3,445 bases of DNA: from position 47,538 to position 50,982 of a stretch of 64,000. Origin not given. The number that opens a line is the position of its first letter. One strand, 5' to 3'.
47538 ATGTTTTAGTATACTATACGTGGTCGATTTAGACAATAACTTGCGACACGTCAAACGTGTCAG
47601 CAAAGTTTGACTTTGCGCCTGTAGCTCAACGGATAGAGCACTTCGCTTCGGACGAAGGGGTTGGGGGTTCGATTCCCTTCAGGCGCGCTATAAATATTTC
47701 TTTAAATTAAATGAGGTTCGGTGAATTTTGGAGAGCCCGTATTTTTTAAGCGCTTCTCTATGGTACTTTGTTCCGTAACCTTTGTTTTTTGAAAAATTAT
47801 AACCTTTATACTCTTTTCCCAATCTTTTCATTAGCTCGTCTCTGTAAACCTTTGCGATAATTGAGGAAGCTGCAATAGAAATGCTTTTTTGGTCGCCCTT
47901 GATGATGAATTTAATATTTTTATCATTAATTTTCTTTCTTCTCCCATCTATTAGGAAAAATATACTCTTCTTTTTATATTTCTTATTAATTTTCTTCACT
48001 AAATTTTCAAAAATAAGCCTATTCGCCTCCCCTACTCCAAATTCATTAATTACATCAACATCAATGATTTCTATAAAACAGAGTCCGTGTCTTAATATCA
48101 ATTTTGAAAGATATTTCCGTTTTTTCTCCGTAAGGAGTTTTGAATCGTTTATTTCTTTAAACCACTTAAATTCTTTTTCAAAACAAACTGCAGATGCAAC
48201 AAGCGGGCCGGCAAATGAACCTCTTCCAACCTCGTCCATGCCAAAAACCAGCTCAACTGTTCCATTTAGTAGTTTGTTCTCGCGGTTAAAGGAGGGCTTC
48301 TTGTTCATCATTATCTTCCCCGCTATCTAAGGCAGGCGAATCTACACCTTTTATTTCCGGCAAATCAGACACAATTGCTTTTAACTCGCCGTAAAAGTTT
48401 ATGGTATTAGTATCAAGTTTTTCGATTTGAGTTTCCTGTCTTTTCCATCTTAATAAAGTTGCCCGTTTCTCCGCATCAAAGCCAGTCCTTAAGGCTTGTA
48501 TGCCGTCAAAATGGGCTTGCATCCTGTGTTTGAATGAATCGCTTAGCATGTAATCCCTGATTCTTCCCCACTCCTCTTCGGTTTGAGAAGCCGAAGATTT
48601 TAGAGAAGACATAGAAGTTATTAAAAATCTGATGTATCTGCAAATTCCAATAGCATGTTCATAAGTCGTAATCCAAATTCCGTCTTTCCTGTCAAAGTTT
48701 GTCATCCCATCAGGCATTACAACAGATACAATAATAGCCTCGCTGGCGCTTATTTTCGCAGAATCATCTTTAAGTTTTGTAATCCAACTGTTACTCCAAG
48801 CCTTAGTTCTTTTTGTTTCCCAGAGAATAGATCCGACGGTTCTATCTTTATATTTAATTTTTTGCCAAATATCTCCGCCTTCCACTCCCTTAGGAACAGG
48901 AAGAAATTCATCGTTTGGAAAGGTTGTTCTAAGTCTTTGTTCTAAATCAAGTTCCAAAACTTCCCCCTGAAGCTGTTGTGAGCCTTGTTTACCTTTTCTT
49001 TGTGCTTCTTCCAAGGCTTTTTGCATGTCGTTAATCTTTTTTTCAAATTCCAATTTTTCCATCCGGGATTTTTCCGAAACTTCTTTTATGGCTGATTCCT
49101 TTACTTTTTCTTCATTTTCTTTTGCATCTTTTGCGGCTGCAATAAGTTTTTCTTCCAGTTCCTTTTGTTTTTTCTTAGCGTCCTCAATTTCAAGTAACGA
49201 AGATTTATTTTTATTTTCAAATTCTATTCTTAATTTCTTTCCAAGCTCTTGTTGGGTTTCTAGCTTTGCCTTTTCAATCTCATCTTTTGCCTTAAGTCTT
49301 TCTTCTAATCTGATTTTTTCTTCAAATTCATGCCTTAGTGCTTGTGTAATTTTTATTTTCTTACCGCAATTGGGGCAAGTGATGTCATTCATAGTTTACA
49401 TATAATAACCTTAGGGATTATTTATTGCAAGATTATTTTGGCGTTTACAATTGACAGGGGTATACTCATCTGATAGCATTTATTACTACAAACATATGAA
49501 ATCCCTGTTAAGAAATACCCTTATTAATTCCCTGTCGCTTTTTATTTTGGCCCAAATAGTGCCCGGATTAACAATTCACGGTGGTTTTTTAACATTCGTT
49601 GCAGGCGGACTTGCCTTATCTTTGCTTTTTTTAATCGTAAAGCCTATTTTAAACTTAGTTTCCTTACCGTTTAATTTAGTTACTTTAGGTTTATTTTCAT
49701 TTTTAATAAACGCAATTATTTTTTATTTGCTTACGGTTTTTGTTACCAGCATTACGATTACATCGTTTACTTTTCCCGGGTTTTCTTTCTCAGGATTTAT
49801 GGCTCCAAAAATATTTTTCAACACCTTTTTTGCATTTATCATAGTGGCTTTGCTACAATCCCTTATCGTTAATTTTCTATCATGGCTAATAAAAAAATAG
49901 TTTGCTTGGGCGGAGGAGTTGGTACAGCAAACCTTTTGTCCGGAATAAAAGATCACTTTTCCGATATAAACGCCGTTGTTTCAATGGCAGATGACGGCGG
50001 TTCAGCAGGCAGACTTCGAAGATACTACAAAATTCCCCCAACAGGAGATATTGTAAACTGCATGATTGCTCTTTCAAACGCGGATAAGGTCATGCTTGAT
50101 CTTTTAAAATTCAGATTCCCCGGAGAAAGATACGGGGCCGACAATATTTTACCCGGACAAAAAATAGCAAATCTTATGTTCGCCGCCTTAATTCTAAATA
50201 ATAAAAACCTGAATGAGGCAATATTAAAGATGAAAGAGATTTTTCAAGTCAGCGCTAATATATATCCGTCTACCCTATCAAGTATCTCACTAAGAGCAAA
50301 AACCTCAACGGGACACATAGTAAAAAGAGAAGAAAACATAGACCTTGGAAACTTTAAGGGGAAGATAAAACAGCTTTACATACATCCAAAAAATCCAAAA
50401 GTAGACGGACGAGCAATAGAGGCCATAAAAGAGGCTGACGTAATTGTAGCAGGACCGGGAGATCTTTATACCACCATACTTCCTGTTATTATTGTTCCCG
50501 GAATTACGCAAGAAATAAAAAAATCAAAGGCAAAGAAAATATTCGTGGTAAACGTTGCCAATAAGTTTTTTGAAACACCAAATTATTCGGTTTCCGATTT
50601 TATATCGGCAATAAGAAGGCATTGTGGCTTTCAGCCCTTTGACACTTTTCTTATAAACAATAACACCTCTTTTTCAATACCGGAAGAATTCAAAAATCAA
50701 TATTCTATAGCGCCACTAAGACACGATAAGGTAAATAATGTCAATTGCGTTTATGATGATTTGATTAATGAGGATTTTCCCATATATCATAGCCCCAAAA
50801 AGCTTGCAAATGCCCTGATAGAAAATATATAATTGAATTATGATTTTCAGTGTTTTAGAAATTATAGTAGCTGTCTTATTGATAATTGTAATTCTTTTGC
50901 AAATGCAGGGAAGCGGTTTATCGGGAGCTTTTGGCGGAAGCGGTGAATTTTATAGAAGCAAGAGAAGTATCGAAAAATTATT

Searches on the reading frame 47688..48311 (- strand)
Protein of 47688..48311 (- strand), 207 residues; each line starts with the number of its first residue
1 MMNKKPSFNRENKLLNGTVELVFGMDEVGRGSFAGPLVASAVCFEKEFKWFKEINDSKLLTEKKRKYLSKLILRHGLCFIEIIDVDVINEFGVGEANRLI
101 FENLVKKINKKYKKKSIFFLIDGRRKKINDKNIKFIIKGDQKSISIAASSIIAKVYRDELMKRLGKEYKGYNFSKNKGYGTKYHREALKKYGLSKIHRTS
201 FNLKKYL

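Call 68: search_protein_families(library=pfam, proteins=[window:47688-48311:-], max_evalue=0.0001)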
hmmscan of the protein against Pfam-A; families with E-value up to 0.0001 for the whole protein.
window:47688-48311:- (207 aa): 1 family
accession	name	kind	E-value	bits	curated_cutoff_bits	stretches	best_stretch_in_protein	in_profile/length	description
PF01351.25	RNase_HII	-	4e-32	112.2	25.8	1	24-202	2-197/199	Ribonuclease HII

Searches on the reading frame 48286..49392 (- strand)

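Call 68: search_protein_families(library=pfam, proteins=[window:48286-49392:-], max_evalue=0.0001)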
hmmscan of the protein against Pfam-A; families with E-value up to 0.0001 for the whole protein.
window:48286-49392:- (368 aa): 1 family
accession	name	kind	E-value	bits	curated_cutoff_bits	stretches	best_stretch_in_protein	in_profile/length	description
PF09903.14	DUF2130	-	5.7e-47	160.6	26.7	1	112-338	4-241/255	Uncharacterized protein conserved in bacteria (DUF2130)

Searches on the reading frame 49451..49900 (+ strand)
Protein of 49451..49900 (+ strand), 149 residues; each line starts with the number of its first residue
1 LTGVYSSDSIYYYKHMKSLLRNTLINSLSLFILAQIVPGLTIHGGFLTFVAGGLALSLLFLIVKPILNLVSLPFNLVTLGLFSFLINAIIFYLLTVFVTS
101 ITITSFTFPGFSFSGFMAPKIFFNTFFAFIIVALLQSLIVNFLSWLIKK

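Call 68: search_protein_families(library=pfam, proteins=[window:49451-49900:+], max_evalue=0.0001)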
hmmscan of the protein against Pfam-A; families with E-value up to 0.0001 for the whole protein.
window:49451-49900:+ (149 aa): 1 family
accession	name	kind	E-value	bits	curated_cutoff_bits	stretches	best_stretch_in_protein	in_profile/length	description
PF04020.18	Phage_holin_4_2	-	1.6e-16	61.2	28.8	1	19-107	3-90/105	Mycobacterial 4 TMS phage holin, superfamily IV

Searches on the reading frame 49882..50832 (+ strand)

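Call 68: search_protein_families(library=pfam, proteins=[window:49882-50832:+], max_evalue=0.0001)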
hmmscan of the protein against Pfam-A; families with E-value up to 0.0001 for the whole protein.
window:49882-50832:+ (316 aa): 1 family
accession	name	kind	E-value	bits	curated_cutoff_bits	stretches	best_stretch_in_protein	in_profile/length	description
PF01933.23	CofD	-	5.5e-76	256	30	1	6-283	1-274/290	2-phospho-L-lactate transferase CofD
